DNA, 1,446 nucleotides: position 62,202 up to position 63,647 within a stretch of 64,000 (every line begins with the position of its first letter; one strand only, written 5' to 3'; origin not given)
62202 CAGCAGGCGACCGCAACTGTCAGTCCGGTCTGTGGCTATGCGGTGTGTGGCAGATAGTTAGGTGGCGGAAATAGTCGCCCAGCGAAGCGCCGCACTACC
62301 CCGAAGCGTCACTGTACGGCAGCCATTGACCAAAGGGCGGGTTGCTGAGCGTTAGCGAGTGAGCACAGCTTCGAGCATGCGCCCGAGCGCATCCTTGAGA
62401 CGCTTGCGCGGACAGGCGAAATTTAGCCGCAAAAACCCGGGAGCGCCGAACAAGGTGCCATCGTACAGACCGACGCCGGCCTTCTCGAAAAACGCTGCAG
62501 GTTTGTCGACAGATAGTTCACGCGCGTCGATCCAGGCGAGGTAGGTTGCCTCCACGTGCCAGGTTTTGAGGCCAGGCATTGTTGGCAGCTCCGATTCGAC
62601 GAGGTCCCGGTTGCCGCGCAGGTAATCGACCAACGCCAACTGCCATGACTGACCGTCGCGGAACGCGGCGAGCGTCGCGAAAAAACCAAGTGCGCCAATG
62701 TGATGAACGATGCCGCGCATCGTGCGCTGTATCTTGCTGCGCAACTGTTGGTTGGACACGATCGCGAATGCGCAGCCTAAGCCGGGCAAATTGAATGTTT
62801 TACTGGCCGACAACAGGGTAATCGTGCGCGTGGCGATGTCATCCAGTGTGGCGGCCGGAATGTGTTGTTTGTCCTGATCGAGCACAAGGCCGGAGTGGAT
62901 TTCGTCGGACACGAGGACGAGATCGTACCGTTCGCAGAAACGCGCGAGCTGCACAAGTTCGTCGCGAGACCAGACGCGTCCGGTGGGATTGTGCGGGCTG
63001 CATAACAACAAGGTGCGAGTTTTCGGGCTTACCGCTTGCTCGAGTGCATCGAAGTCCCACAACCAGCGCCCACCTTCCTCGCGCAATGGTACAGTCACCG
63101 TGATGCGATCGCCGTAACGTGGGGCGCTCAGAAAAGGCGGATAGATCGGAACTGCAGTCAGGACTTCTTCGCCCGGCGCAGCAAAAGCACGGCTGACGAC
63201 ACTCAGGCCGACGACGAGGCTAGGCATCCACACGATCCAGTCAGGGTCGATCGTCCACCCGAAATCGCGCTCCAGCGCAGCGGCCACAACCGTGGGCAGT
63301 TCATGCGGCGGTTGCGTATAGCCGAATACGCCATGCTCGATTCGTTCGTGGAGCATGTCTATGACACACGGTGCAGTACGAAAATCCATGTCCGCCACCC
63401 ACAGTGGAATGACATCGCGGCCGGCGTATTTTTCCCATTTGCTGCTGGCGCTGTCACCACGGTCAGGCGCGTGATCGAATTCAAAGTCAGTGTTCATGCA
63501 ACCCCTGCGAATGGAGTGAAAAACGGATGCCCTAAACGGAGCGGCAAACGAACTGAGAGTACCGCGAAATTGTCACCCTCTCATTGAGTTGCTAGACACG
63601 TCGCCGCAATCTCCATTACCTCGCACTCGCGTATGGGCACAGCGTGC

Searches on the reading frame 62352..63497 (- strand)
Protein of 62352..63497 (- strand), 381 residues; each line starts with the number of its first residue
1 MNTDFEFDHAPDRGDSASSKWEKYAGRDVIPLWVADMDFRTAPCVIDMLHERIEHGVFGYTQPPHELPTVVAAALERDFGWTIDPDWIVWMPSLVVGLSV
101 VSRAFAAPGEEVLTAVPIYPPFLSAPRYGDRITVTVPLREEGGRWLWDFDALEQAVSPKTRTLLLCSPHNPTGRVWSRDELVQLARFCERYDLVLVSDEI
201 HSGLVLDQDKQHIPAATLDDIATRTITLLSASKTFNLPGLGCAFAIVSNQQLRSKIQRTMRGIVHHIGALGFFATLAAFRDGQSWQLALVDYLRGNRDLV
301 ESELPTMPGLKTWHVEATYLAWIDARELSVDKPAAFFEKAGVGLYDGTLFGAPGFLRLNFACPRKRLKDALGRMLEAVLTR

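Call 63: search_protein_families(library=pfam, proteins=[window:62352-63497:-], max_evalue=0.00001)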
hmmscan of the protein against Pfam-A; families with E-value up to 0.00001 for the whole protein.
window:62352-63497:- (381 aa): 1 family
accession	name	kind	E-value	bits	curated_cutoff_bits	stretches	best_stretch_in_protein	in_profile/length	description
PF00155.27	Aminotran_1_2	-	7.3e-40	137.7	19.7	1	28-373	2-360/361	Aminotransferase class I and II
